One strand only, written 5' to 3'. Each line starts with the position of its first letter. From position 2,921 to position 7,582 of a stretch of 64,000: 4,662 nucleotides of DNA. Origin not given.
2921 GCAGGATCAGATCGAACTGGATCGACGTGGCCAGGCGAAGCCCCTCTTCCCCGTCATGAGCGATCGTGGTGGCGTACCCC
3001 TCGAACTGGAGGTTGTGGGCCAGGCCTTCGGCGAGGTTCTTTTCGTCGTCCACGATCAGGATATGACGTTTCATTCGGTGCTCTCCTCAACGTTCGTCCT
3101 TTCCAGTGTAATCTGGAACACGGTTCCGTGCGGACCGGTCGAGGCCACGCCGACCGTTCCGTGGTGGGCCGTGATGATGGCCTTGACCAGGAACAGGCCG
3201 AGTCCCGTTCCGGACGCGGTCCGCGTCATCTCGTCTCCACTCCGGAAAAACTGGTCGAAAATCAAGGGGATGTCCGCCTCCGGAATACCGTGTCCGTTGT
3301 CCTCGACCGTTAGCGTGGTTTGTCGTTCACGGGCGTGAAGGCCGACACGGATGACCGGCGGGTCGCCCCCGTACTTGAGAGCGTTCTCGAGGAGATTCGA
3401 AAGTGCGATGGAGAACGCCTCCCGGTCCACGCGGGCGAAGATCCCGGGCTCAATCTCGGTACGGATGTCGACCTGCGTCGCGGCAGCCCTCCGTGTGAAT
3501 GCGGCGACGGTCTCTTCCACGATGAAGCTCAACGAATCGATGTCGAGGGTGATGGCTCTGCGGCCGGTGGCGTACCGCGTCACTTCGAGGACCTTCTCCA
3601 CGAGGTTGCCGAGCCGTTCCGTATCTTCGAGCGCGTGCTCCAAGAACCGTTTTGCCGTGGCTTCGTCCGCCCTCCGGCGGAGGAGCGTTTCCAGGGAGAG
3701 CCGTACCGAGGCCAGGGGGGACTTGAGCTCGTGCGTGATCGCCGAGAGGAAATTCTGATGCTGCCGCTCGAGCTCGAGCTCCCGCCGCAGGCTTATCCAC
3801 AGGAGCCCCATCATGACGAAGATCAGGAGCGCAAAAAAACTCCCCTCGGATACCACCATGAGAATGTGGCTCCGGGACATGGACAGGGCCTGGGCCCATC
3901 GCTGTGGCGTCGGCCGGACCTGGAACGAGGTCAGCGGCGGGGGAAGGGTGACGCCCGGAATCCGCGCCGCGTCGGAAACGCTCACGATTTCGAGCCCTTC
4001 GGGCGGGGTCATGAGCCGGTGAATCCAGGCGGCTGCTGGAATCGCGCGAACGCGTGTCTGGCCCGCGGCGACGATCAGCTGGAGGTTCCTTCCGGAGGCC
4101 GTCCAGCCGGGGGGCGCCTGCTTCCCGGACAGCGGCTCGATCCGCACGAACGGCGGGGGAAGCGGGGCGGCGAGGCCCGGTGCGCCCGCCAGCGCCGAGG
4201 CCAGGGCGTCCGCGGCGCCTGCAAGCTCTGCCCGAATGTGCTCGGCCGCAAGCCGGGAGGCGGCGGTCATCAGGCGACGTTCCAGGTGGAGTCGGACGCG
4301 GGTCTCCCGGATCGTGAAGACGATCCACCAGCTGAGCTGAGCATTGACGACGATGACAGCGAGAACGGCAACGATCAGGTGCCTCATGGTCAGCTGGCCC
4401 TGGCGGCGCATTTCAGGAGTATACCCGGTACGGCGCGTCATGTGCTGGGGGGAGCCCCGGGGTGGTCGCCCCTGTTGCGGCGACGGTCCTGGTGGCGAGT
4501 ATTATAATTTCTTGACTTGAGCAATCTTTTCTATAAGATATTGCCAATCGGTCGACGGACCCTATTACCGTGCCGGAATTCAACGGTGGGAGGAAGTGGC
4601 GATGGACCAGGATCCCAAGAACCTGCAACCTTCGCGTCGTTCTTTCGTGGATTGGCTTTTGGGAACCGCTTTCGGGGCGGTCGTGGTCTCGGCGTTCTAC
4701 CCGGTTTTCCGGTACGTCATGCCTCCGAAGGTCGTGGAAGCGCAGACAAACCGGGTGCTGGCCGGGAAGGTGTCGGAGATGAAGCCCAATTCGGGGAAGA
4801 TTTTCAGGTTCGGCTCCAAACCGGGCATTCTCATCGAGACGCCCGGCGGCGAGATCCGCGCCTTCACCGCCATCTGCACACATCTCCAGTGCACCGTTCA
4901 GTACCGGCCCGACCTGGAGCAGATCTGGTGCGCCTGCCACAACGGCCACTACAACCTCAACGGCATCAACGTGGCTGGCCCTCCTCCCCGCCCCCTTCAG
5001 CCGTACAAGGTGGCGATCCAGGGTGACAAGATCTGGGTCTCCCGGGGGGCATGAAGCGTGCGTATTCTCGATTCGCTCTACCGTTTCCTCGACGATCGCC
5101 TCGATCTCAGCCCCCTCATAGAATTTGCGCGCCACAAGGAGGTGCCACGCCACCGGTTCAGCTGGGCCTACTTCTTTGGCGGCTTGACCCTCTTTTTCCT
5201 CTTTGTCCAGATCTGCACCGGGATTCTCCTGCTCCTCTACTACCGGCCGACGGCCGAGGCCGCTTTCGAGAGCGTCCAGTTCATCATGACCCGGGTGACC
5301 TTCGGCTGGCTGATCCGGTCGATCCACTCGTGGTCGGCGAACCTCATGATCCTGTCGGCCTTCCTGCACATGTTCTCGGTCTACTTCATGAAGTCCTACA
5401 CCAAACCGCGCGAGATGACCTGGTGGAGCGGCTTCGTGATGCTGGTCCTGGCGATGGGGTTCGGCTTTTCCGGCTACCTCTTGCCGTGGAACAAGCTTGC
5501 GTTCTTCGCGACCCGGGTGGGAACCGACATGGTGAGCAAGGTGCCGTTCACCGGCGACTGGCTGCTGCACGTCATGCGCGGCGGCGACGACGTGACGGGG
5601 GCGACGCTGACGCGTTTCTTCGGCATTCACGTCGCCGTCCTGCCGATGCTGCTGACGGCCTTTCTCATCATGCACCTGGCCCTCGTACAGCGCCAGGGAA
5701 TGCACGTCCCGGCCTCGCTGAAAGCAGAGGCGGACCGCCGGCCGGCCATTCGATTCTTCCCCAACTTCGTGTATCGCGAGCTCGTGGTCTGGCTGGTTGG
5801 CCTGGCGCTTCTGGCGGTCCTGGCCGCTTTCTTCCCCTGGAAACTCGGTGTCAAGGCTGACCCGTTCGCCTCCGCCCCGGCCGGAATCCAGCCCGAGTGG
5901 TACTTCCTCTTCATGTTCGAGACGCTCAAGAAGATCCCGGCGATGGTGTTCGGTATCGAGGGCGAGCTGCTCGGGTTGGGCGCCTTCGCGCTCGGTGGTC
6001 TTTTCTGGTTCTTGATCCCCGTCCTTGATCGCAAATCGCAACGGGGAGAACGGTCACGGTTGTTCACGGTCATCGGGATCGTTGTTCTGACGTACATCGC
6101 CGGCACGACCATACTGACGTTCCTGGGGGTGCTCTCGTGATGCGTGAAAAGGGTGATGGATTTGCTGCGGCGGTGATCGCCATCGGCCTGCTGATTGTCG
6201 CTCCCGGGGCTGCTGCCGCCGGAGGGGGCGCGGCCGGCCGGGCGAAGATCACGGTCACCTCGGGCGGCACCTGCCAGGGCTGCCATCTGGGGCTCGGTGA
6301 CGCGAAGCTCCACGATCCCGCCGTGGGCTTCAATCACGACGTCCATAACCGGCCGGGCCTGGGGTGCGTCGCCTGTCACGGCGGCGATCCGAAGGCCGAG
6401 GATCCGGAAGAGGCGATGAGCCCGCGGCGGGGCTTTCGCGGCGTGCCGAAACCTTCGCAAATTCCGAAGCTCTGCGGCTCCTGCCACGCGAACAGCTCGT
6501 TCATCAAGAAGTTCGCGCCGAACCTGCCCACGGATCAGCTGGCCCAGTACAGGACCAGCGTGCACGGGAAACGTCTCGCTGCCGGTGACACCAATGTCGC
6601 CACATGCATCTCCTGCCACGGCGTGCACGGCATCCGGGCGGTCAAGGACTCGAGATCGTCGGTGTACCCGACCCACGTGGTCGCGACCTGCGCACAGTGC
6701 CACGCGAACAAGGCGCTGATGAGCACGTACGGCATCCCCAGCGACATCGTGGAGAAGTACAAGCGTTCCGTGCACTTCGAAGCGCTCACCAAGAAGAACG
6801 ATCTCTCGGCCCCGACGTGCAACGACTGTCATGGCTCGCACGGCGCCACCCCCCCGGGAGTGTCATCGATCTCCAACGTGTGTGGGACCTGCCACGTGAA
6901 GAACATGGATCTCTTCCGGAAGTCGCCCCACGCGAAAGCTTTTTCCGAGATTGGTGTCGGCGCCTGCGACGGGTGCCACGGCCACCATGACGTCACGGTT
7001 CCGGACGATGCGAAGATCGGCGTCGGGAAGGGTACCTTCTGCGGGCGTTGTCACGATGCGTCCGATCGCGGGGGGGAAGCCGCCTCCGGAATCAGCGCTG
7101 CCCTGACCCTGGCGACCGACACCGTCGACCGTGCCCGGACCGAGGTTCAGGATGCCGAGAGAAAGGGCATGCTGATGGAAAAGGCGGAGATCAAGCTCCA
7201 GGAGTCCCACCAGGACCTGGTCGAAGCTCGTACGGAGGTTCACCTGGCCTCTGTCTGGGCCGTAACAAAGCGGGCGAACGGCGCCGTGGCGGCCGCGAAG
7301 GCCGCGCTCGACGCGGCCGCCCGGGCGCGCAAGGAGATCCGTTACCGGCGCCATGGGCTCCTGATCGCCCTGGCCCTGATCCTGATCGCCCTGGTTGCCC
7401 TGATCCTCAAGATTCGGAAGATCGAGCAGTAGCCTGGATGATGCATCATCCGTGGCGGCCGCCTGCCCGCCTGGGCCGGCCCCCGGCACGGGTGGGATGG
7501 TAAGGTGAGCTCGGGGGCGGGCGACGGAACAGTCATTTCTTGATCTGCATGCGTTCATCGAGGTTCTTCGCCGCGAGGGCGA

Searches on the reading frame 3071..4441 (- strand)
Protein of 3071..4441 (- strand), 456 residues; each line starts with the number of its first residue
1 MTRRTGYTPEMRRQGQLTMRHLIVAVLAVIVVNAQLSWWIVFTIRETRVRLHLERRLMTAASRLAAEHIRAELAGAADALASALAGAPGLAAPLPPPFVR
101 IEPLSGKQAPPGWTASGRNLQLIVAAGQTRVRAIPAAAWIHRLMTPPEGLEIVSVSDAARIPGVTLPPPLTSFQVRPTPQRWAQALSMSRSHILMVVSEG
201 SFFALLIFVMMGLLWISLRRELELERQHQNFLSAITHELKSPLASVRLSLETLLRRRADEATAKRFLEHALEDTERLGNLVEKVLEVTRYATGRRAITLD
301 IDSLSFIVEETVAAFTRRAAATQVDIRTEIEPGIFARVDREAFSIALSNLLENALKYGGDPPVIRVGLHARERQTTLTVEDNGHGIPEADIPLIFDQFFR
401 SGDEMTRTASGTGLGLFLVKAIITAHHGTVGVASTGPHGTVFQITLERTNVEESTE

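Call 31: search_protein_families(library=pfam, proteins=[window:3071-4441:-], max_evalue=0.0001)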
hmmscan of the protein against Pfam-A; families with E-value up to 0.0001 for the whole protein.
window:3071-4441:- (456 aa): 2 families
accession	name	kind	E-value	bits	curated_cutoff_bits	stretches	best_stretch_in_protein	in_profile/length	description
PF02518.31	HATPase_c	-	4.9e-26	91.8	26.4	1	339-448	2-109/111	Histidine kinase-, DNA gyrase B-, and HSP90-like ATPase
PF00512.31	HisKA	-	1.2e-12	48.1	26.9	1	229-290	3-63/66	His Kinase A (phospho-acceptor) domain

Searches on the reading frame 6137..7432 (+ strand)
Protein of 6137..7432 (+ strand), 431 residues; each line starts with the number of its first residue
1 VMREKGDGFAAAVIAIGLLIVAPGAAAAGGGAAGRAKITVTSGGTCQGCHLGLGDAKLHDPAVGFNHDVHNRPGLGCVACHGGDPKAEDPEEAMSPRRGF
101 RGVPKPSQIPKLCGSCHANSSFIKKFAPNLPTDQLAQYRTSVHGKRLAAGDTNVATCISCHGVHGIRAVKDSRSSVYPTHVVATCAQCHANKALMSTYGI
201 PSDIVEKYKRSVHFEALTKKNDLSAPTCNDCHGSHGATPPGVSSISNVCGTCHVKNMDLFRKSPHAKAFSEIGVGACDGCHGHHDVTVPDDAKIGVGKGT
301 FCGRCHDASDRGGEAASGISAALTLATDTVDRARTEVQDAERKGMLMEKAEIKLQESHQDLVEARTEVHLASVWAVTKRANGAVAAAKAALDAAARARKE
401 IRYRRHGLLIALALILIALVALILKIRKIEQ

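Call 31: search_protein_families(library=pfam, proteins=[window:6137-7432:+], max_evalue=0.0001)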
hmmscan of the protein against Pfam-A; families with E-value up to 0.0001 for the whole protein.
window:6137-7432:+ (431 aa): 3 families
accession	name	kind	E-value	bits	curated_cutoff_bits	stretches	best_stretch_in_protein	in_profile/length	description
PF14522.11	Cytochrome_C7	-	8.6e-13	48.4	24.8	0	64-161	2-66/67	Cytochrome c7 and related cytochrome c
PF14537.11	Cytochrom_c3_2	-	3.4e-10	40.7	25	0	69-189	1-78/79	Cytochrome c3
PF09699.15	Paired_CXXCH_1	-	6.7e-09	35.7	20.6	0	227-257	8-40/41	Doubled CXXCH motif (Paired_CXXCH_1)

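Call 63: search_protein_families(library=ncbifam, proteins=[window:6137-7432:+], max_evalue=0.001)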
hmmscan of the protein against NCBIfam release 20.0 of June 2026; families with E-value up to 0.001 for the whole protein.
window:6137-7432:+ (431 aa): 3 families
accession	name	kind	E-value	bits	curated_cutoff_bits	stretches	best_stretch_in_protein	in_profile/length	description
TIGR03508.1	decahem_SO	subfamily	8.6e-12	45.1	192.2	2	136-307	15-175/258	DmsE family decaheme c-type cytochrome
TIGR01905.1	paired_CXXCH_1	subfamily_domain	1.6e-05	24.8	25.2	0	274-308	6-38/41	doubled CXXCH domain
NF040943.1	cytoc3_ExtM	equivalog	4.6e-05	21.9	800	1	75-118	37-80/599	selenite/tellurite reduction operon c-type cytochrome ExtM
